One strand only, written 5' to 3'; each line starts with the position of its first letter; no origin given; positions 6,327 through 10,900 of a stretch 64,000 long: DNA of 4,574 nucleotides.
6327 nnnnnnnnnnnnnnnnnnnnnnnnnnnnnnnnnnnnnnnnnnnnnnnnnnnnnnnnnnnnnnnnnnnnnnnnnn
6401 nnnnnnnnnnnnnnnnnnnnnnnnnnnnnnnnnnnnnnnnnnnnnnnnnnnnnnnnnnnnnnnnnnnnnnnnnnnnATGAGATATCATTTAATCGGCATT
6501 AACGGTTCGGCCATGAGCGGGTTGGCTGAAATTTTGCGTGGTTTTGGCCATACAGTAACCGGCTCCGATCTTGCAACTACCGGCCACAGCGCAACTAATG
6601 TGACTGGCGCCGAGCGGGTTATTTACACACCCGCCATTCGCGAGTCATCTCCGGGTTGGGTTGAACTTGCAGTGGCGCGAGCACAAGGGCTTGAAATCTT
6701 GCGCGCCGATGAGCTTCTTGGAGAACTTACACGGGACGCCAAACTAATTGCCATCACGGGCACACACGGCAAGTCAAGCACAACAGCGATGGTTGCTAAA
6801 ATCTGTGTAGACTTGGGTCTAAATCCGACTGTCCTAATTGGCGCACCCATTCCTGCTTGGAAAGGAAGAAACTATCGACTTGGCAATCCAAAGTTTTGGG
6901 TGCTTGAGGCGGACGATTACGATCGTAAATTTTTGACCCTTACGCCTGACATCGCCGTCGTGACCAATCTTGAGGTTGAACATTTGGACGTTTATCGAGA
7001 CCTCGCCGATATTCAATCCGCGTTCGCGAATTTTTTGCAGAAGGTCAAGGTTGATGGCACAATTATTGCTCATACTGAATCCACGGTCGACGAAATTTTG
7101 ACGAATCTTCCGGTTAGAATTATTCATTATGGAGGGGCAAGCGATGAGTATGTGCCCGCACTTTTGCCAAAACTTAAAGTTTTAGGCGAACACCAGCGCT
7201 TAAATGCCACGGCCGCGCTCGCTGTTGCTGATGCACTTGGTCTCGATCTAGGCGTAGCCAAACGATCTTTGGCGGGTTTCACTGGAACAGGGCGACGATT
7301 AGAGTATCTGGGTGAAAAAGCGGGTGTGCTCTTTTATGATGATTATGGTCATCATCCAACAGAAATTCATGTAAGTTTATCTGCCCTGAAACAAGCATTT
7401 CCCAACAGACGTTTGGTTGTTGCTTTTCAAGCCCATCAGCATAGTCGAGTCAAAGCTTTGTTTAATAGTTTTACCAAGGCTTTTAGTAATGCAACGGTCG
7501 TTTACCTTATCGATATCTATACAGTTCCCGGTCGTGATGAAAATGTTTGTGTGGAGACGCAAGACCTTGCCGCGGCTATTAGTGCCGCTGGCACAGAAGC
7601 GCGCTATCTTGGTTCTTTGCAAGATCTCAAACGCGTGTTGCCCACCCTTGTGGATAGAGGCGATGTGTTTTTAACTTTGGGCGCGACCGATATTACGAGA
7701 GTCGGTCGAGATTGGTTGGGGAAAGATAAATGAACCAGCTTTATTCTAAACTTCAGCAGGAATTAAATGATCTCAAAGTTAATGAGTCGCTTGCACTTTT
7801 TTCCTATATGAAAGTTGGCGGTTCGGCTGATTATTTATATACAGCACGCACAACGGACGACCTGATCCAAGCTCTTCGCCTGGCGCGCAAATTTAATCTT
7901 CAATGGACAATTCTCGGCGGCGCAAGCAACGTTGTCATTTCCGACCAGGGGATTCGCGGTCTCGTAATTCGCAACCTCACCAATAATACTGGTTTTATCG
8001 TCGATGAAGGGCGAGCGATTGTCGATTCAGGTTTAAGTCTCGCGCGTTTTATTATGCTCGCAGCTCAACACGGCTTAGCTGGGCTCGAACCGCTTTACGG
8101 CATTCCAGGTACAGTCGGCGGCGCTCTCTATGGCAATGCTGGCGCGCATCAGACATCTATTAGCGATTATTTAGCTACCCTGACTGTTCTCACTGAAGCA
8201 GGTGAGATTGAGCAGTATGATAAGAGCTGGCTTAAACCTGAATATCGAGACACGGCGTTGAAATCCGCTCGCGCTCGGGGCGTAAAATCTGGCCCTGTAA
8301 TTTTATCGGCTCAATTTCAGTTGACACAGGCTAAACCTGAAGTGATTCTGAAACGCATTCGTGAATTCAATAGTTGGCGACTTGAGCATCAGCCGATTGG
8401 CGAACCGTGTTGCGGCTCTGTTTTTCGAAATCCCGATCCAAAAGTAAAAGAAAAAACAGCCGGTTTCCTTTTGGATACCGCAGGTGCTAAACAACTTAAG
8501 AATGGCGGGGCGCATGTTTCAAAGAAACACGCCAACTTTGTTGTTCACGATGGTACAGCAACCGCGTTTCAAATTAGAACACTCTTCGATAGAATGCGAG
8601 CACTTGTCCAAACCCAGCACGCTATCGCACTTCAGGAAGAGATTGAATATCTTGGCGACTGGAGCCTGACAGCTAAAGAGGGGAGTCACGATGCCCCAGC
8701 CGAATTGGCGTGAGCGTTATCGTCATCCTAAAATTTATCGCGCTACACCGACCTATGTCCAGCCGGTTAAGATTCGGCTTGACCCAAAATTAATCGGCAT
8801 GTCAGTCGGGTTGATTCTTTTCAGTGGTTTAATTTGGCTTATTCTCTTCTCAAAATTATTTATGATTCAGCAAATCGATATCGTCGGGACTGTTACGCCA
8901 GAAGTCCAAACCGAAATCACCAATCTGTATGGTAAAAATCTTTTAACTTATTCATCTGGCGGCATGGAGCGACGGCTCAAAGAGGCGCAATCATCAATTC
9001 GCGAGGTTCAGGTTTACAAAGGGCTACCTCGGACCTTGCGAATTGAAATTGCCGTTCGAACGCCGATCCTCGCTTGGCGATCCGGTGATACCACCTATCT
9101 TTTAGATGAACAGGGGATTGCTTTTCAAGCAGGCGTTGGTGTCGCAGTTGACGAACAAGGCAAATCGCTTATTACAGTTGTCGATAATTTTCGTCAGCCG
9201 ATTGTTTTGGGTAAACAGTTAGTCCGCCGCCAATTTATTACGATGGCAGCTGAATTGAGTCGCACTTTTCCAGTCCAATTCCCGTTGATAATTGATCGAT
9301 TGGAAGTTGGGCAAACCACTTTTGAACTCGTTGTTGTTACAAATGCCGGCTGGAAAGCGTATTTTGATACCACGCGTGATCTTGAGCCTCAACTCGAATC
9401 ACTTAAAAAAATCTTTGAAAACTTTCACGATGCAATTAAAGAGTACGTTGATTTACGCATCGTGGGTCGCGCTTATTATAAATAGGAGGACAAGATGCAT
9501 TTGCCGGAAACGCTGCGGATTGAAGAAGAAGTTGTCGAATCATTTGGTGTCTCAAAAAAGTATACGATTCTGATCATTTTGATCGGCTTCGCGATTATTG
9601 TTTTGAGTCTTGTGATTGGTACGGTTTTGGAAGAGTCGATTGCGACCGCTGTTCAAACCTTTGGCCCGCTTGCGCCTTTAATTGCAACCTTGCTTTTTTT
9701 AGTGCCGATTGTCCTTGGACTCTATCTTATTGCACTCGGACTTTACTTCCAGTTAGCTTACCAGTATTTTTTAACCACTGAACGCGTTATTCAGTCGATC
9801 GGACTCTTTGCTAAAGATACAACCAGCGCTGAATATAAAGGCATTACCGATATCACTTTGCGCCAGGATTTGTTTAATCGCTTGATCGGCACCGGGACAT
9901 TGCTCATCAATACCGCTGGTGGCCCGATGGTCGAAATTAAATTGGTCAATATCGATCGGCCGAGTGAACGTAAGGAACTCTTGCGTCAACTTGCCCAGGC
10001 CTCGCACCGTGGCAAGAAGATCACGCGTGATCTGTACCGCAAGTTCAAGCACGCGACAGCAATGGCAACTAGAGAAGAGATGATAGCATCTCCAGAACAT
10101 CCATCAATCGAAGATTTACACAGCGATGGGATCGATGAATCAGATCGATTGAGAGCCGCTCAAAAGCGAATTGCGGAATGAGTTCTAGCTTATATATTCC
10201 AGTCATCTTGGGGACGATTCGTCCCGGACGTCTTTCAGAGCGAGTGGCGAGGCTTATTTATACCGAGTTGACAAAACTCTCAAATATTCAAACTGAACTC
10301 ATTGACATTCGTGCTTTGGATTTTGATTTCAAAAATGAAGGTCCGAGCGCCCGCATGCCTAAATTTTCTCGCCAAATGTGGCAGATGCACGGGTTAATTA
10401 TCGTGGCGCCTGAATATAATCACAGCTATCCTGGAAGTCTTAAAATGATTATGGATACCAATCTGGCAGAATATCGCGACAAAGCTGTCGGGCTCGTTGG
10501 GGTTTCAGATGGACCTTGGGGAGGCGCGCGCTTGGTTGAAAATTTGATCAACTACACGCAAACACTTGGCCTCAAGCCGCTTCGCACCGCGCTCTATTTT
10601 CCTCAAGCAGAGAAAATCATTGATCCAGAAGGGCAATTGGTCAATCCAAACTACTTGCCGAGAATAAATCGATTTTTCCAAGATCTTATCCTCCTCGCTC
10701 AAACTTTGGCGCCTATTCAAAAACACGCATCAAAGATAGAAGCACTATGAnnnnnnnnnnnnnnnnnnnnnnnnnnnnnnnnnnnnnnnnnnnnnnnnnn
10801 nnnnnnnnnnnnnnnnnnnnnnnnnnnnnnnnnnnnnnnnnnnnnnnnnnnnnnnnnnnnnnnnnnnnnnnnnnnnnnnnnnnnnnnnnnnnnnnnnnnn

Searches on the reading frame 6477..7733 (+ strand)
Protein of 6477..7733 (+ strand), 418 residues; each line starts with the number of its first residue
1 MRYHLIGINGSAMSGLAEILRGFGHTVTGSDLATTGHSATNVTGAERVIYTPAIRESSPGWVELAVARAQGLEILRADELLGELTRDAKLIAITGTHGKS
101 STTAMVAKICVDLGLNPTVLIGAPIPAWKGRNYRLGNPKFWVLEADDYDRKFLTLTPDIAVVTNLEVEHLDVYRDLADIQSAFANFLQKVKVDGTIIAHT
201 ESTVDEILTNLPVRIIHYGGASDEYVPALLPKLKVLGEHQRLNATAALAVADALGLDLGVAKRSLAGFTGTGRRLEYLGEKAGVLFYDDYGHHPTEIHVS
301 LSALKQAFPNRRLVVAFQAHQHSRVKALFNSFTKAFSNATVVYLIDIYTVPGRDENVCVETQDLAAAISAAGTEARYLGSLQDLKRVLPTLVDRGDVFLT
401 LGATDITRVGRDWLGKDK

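Call 9: search_protein_families(library=pfam, proteins=[window:6477-7733:+], max_evalue=0.00001)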
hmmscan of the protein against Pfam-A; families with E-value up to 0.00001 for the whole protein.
window:6477-7733:+ (418 aa): 3 families
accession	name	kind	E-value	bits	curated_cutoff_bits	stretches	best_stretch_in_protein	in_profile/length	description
PF02875.26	Mur_ligase_C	-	9.7e-17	62.4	28.4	1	273-403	1-126/127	Mur ligase, glutamate ligase domain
PF08245.18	Mur_ligase_M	-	1.1e-15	58.6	24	1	93-222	1-149/200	Mur ligase middle domain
PF01225.30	Mur_ligase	-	9.9e-10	39.1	21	1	3-87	2-93/95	Mur ligase family, catalytic domain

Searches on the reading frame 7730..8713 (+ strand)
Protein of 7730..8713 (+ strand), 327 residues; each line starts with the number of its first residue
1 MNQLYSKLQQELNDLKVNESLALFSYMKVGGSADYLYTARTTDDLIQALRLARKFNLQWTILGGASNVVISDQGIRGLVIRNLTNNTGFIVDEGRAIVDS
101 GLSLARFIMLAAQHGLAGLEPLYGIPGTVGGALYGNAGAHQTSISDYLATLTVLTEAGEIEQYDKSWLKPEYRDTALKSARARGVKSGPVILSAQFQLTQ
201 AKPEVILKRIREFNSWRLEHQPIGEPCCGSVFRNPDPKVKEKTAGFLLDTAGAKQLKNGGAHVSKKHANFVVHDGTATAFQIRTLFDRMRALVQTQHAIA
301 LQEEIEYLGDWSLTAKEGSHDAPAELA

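Call 9: search_protein_families(library=pfam, proteins=[window:7730-8713:+], max_evalue=0.00001)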
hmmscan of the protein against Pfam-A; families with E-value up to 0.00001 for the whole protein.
window:7730-8713:+ (327 aa): 2 families
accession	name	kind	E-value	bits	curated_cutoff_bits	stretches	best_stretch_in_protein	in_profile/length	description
PF02873.21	MurB_C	-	5.4e-24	84.7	27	1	206-307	2-98/99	UDP-N-acetylenolpyruvoylglucosamine reductase, C-terminal domain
PF01565.28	FAD_binding_4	-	3.7e-21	75.7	26.4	1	34-161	2-136/139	FAD binding domain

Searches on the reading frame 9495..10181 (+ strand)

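Call 9: search_protein_families(library=pfam, proteins=[window:9495-10181:+], max_evalue=0.00001)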
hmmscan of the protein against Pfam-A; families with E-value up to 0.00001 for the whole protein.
window:9495-10181:+ (228 aa): 1 family
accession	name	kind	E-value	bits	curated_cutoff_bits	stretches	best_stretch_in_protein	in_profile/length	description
PF03703.20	bPH_2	-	2.2e-14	53.9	22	1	88-158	3-73/78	Bacterial PH domain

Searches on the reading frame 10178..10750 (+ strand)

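Call 10: search_protein_families(library=pfam, proteins=[window:10178-10750:+], max_evalue=0.00001)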
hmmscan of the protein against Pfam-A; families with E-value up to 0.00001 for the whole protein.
window:10178-10750:+ (190 aa): 1 family
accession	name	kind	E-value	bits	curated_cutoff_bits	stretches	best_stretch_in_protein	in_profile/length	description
PF03358.20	FMN_red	-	2.3e-24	86.1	24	1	8-144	4-150/152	NADPH-dependent FMN reductase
